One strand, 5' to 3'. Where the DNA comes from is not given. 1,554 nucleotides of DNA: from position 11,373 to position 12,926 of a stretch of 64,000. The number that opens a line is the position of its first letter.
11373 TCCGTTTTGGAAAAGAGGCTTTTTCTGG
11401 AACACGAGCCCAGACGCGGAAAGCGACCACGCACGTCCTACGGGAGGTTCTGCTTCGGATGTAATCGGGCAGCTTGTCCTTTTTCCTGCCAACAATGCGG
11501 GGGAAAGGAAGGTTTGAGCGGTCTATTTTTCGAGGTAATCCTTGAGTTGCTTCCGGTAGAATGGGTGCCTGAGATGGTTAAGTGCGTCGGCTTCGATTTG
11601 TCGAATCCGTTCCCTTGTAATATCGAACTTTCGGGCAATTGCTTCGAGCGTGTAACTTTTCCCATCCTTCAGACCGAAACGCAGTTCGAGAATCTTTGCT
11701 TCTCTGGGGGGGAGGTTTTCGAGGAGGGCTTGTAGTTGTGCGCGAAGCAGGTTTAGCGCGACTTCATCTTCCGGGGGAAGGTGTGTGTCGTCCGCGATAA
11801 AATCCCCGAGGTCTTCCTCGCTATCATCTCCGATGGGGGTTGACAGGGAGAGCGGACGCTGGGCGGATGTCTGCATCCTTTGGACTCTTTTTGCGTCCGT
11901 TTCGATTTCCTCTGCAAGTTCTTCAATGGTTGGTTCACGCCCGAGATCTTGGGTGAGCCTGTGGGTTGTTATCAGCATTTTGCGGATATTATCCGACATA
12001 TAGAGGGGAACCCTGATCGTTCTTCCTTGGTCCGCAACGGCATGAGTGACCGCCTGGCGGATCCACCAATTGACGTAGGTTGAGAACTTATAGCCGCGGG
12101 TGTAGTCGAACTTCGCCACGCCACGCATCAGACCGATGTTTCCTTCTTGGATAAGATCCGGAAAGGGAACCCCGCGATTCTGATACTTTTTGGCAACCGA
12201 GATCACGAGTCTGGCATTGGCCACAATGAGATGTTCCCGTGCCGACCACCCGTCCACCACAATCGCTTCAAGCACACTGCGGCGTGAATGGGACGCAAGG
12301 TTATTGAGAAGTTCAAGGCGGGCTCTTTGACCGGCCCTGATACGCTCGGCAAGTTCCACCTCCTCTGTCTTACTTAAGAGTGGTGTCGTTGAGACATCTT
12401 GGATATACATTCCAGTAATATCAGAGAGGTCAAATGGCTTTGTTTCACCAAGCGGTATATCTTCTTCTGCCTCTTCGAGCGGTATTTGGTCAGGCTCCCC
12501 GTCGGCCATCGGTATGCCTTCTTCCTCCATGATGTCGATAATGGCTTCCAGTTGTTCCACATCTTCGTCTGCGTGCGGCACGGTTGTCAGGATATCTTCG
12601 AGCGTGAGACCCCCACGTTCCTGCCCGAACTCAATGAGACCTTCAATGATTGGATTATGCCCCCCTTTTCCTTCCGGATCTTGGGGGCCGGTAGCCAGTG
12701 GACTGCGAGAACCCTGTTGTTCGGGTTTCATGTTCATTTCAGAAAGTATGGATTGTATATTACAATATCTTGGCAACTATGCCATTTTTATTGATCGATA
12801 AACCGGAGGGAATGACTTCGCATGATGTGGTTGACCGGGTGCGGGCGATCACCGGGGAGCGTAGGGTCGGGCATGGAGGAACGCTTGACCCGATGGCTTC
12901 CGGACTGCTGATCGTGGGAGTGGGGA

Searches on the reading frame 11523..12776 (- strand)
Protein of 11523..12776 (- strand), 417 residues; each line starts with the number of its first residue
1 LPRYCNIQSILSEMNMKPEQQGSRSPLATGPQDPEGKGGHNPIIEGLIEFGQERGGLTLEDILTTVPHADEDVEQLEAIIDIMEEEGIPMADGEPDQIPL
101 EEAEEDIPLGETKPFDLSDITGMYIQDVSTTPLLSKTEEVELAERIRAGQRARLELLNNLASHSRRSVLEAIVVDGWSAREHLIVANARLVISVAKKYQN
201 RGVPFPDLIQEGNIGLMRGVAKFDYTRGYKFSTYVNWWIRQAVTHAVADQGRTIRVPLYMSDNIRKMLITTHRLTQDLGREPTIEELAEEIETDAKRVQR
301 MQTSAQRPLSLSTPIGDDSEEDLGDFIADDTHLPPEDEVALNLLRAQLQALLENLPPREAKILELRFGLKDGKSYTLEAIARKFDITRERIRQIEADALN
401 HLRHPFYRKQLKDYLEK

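Call 100: search_protein_families(library=pfam, proteins=[window:11523-12776:-], max_evalue=0.00001)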
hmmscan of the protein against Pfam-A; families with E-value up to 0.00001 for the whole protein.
window:11523-12776:- (417 aa): 5 families
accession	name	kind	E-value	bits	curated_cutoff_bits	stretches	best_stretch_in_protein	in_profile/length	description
PF04539.22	Sigma70_r3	-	2.1e-20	73.1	25.3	1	264-337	3-76/78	Sigma-70 region 3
PF04542.20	Sigma70_r2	-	4.4e-20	71.7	24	1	183-253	1-71/71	Sigma-70 region 2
PF04545.22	Sigma70_r4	-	4.7e-17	61.7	24.1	1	351-404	1-50/50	Sigma-70, region 4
PF00140.25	Sigma70_r1_2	-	3.5e-10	40.1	22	1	119-151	1-33/34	Sigma-70 factor, region 1.2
PF03979.19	Sigma70_r1_1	-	7.6e-08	32.7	22.5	1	44-105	7-69/81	Sigma-70 factor, region 1.1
